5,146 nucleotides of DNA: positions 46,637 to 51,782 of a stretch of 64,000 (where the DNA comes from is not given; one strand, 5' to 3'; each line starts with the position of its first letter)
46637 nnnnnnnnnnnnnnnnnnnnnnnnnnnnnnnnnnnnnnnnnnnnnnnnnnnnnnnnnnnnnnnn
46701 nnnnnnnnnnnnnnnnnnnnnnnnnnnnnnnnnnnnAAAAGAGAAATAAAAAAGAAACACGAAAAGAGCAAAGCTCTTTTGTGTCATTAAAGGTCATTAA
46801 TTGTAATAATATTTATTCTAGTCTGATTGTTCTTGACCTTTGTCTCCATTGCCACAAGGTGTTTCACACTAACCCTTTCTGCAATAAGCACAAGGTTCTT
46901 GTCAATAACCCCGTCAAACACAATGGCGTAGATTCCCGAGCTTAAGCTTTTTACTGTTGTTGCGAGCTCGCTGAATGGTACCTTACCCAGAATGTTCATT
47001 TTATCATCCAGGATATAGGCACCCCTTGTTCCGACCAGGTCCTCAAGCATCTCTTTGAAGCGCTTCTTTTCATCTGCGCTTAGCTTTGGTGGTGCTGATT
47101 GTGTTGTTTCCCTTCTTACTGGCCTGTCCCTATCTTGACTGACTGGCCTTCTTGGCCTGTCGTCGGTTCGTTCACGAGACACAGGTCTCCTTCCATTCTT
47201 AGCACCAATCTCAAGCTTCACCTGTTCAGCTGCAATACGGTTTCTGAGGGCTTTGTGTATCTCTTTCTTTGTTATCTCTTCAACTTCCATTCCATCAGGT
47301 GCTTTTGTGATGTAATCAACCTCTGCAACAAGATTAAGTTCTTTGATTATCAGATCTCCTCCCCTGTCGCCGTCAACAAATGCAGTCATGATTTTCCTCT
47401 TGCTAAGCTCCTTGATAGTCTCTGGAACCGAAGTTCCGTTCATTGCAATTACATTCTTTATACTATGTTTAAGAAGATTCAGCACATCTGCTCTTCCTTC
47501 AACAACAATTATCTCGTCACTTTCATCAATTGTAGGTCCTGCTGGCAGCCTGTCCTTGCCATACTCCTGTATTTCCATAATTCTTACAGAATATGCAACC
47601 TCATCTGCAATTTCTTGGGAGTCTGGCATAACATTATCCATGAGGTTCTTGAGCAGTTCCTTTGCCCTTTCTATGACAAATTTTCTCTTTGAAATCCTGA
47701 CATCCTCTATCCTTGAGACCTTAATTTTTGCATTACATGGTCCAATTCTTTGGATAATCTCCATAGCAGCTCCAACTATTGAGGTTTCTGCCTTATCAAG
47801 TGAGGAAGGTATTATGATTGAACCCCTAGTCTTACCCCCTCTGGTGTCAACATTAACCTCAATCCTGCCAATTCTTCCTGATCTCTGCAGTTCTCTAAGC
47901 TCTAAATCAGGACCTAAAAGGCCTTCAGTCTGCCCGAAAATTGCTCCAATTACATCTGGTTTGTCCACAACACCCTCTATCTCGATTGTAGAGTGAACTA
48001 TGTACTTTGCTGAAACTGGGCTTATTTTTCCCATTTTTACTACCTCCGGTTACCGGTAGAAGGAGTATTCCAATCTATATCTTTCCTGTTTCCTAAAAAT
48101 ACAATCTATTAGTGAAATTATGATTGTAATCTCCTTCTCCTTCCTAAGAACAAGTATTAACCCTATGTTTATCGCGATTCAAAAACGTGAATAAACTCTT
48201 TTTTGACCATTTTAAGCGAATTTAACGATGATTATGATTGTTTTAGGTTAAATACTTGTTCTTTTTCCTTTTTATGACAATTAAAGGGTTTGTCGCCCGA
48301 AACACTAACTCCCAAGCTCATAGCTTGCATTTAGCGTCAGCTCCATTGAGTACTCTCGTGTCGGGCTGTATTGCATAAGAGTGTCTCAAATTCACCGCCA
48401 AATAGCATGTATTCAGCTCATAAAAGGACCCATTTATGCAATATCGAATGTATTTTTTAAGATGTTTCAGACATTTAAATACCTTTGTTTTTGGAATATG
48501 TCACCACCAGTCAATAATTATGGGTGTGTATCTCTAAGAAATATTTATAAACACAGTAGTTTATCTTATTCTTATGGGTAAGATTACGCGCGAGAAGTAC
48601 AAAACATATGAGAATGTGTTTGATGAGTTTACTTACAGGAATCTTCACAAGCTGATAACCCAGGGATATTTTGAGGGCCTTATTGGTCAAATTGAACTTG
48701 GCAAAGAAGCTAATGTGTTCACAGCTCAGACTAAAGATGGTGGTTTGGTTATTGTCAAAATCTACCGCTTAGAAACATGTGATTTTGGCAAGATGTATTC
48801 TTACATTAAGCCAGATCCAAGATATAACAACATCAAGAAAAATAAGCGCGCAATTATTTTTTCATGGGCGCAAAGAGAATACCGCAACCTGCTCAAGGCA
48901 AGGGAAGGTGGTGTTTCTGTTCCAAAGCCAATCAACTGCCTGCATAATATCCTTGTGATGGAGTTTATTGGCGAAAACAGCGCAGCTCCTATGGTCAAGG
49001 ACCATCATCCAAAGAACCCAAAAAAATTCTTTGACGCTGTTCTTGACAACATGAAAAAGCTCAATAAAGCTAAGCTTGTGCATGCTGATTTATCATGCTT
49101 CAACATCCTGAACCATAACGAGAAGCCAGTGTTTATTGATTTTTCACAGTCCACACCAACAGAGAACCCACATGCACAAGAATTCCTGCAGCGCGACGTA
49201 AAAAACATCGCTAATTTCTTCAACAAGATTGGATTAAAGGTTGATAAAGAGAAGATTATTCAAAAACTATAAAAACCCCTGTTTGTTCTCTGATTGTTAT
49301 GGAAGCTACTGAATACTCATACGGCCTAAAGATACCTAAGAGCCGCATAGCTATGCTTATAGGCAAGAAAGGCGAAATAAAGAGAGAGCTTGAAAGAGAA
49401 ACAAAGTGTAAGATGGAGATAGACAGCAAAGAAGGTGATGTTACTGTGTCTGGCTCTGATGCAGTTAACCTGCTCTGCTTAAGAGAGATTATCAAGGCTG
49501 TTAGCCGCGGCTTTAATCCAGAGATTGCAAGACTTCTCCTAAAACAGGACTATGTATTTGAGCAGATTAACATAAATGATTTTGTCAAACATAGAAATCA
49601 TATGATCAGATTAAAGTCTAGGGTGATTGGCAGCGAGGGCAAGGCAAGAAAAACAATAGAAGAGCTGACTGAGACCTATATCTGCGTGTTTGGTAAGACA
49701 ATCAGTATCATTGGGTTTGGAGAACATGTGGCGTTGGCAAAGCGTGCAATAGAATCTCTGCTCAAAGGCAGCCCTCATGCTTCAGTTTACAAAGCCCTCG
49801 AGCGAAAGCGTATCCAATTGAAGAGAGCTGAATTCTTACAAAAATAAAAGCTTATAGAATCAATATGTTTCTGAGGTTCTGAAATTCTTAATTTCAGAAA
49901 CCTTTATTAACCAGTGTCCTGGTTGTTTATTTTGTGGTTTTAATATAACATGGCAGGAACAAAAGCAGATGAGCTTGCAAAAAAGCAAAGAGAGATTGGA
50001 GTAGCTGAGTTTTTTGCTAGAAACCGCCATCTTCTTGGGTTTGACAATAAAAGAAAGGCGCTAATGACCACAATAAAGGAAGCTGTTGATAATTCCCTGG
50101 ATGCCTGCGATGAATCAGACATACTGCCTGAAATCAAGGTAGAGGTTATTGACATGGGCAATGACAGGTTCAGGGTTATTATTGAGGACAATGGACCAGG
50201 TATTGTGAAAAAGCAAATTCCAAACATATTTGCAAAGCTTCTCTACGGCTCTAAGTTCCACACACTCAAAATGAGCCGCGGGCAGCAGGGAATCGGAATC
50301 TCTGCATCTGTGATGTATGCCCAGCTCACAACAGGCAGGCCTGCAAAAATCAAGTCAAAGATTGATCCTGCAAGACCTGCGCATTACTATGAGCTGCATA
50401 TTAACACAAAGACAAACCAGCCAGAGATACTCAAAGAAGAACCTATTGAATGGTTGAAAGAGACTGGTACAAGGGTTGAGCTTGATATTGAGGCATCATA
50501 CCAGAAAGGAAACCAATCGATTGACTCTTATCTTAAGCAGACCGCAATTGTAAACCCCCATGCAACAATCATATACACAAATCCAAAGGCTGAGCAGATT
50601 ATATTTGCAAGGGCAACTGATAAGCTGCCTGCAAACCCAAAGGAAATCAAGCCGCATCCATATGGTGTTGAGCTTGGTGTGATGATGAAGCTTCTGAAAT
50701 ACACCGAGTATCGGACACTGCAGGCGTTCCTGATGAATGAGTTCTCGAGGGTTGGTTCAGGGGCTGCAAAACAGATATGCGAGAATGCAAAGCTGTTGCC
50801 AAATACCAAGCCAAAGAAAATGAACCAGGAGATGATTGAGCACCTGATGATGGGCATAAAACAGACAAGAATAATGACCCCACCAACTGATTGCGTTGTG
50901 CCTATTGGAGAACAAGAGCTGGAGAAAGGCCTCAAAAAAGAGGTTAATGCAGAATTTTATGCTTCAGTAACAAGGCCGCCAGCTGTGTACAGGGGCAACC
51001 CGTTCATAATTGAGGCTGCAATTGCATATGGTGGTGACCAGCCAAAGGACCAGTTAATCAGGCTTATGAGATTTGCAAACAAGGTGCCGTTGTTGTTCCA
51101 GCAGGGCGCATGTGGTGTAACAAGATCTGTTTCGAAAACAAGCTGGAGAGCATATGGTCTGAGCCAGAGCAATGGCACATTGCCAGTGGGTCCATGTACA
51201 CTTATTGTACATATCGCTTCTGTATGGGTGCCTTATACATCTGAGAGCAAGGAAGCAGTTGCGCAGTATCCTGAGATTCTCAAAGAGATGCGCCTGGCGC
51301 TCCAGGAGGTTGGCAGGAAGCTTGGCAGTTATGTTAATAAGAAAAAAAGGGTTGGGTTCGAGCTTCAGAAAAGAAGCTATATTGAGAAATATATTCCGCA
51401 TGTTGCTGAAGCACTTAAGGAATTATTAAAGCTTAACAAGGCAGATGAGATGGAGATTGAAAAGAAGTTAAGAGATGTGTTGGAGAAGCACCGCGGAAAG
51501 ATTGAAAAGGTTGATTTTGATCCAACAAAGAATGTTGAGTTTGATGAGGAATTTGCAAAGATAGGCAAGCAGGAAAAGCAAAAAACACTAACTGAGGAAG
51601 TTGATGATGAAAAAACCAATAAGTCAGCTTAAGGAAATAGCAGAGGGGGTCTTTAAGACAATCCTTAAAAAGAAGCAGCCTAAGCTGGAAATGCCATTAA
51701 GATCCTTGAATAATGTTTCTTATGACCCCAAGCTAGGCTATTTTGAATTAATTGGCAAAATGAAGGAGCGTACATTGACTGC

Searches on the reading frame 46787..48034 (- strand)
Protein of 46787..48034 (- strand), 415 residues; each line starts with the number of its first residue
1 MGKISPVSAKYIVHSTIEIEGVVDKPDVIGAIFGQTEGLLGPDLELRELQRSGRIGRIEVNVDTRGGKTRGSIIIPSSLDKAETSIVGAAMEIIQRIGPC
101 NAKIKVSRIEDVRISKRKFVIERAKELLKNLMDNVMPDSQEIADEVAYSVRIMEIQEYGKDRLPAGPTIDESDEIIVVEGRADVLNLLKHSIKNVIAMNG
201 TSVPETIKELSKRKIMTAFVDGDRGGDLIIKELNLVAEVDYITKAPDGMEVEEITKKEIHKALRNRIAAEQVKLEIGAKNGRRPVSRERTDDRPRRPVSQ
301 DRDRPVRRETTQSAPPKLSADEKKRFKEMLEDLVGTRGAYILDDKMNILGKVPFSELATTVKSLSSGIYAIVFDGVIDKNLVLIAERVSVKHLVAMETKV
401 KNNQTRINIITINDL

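Call 19: search_protein_families(library=pfam, proteins=[window:46787-48034:-], max_evalue=0.001)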
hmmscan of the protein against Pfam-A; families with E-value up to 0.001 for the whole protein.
window:46787-48034:- (415 aa): 3 families
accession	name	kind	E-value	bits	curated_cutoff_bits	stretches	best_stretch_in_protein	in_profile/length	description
PF13662.12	Toprim_4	-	1.4e-07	32.1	25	1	173-232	1-52/85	Toprim domain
PF13155.12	Toprim_2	-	7.6e-07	29.9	22.1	1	176-237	1-66/88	Toprim-like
PF01751.28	Toprim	-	1.1e-06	29.1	23.1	1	174-253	1-95/96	Toprim domain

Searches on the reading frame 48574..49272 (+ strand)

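Call 72: search_protein_families(library=pfam, proteins=[window:48574-49272:+], max_evalue=0.0001)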
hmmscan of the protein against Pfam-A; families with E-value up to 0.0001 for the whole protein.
window:48574-49272:+ (232 aa): 1 family
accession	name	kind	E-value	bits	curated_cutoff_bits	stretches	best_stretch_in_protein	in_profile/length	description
PF01163.29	RIO1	-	1.3e-56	191.6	22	1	47-226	1-185/187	RIO domain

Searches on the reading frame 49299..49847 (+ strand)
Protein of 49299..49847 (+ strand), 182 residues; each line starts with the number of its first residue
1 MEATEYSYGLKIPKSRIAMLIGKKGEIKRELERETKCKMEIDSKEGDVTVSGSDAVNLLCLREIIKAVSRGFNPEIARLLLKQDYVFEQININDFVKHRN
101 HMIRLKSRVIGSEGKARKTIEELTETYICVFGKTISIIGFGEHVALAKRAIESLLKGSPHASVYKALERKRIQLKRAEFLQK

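Call 72: search_protein_families(library=pfam, proteins=[window:49299-49847:+], max_evalue=0.0001)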
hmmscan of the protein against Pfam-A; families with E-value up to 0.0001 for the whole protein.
window:49299-49847:+ (182 aa): 3 families
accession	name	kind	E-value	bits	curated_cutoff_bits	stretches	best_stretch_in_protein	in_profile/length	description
PF00013.35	KH_1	-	1.4e-15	57.2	21.5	1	10-55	4-55/66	KH domain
PF21800.4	KH_KRR1_2nd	-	1.2e-13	51.3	27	1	88-156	4-72/91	KRR1 small subunit processome component, second KH domain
PF22891.2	KH_PNO1_2nd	-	2.1e-07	31.4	27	1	98-167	14-83/90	Eukaryotic type KH-domain (KH-domain type I) (327.11.2)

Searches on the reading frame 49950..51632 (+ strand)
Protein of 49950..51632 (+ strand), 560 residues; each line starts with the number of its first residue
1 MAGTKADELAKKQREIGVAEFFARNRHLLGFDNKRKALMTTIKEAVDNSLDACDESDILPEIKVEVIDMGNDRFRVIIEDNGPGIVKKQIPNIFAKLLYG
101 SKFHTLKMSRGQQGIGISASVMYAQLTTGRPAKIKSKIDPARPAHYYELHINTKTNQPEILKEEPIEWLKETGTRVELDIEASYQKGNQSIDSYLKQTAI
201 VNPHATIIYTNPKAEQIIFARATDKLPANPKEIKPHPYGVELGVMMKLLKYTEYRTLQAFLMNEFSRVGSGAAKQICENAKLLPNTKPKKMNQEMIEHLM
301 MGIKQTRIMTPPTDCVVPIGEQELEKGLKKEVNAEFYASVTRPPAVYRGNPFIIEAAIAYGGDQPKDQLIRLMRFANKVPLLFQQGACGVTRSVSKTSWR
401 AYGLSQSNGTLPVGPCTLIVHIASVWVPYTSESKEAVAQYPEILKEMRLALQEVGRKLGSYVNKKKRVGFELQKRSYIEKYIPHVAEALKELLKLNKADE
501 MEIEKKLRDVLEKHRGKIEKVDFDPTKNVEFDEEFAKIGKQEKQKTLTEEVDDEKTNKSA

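Call 60: search_protein_families(library=pfam, proteins=[window:49950-51632:+], max_evalue=0.0001)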
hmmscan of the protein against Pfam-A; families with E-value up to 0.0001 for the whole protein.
window:49950-51632:+ (560 aa): 3 families
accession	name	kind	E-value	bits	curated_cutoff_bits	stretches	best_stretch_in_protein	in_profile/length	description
PF09239.17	Topo-VIb_trans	-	1.9e-60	203.7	24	1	311-467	1-152/159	Topoisomerase VI B subunit, transducer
PF02518.31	HATPase_c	-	2e-10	41.5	26.4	1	35-127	3-84/111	Histidine kinase-, DNA gyrase B-, and HSP90-like ATPase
PF13589.12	HATPase_c_3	-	6.2e-09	36.4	25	1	40-128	5-89/137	Histidine kinase-, DNA gyrase B-, and HSP90-like ATPase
